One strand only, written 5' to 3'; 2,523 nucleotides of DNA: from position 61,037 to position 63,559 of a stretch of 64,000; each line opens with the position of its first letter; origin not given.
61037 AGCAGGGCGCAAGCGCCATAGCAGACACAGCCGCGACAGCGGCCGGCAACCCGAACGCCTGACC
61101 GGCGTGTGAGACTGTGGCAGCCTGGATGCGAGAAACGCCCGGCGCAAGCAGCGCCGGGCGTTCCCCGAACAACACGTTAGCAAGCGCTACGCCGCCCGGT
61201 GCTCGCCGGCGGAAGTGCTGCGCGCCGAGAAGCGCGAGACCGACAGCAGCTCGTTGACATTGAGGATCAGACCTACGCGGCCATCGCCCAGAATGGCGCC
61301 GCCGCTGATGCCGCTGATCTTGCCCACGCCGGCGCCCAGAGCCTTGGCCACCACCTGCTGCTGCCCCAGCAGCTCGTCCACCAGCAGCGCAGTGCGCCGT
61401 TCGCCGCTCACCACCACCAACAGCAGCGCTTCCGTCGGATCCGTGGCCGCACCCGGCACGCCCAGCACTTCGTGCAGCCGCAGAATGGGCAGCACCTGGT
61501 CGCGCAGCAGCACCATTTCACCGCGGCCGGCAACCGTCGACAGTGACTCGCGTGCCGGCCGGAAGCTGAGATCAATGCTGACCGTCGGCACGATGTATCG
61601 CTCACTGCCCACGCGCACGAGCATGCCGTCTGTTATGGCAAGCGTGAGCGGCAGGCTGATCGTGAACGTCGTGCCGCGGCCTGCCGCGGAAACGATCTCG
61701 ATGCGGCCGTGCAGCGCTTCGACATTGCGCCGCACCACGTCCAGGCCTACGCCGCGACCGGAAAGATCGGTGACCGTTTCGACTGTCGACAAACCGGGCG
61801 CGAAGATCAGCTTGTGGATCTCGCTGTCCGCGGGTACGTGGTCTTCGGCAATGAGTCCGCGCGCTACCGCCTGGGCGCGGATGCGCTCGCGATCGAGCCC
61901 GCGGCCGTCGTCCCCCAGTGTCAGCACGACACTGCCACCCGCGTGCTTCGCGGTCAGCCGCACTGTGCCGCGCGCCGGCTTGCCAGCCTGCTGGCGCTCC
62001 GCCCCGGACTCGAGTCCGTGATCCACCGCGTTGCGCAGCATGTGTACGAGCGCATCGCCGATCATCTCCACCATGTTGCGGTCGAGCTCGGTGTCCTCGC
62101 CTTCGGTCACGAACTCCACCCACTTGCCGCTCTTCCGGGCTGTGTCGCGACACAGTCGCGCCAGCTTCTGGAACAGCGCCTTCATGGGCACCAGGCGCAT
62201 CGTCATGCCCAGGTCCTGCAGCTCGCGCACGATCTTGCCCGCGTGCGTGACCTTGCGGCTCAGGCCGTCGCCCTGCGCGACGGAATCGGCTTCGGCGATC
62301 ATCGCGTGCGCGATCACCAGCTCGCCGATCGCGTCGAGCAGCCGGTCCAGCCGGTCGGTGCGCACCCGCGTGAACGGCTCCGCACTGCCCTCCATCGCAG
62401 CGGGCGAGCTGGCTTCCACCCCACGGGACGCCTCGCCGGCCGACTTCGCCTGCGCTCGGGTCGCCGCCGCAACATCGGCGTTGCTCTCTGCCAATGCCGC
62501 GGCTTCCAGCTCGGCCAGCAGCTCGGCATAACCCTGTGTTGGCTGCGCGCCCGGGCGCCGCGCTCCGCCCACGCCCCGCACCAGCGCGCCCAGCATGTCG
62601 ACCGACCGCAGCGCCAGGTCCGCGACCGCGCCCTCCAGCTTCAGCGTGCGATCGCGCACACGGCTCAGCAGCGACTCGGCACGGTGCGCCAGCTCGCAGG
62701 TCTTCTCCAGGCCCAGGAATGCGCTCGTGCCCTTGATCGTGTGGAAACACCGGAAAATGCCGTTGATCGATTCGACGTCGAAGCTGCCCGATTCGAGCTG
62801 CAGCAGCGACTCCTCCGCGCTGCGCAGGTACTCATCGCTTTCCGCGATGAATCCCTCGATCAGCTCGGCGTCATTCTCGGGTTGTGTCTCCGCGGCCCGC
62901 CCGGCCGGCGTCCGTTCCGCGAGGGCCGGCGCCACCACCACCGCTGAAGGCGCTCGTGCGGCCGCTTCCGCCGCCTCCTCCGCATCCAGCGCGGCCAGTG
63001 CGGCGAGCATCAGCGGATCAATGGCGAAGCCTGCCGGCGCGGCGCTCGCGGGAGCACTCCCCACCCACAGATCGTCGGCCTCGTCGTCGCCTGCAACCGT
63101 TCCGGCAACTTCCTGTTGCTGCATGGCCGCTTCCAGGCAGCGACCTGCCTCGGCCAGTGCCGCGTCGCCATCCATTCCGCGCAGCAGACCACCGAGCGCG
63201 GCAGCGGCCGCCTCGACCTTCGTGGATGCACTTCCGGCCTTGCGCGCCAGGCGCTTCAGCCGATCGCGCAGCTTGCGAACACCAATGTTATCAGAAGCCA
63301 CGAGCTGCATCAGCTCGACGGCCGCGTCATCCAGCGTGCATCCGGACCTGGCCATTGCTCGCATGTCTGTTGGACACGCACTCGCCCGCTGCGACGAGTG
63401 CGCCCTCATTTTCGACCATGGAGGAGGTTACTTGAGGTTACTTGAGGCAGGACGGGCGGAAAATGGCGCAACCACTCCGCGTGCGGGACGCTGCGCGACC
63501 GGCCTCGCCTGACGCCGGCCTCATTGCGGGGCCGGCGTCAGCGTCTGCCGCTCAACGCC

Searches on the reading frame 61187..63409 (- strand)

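Call 44: search_protein_families(library=pfam, proteins=[window:61187-63409:-], max_evalue=0.001)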
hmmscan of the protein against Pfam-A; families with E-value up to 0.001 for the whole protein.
window:61187-63409:- (740 aa): 4 families
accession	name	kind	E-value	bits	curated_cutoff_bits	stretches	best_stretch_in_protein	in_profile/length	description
PF01584.24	CheW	-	5.7e-22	78.3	23.5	1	595-723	2-135/138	CheW-like domain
PF02518.31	HATPase_c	-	3e-18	66.7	26.4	1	452-589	4-110/111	Histidine kinase-, DNA gyrase B-, and HSP90-like ATPase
PF01627.28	Hpt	-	1.9e-13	50.9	24.6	1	182-266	1-73/84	Hpt domain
PF02895.20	H-kinase_dim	-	1.1e-08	35.9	23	1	348-404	5-68/68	Signal transducing histidine kinase, homodimeric domain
